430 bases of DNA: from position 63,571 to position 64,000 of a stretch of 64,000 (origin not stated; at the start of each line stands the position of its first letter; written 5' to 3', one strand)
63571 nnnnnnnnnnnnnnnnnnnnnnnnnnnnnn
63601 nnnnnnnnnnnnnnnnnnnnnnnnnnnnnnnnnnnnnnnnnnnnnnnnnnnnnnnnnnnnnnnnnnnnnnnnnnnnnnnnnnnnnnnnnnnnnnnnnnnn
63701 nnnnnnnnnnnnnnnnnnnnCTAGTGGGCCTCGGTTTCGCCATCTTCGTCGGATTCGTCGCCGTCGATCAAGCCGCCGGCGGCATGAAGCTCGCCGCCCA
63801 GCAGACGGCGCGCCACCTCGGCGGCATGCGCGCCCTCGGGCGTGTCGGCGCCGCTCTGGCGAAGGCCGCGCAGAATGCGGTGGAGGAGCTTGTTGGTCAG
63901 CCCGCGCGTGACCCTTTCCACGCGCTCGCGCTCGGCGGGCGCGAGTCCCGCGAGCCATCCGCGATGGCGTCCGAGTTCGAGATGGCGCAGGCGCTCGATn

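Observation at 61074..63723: A palindromic ~70-nt element appears twice in the heme operon, each copy starting at a stop codon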

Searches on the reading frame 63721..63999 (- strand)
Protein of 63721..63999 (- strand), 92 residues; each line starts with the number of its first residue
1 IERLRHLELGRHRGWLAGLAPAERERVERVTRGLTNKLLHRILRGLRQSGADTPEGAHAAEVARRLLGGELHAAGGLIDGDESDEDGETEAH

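Call 9: search_protein_families(library=pfam, proteins=[window:63721-63999:-])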
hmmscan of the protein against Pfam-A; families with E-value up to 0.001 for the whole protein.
window:63721-63999:- (92 aa): 1 family
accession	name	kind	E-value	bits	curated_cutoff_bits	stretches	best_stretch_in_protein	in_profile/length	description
PF00745.25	GlutR_dimer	-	2.7e-08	34.4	22.9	1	2-68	34-98/99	Glutamyl-tRNAGlu reductase, dimerisation domain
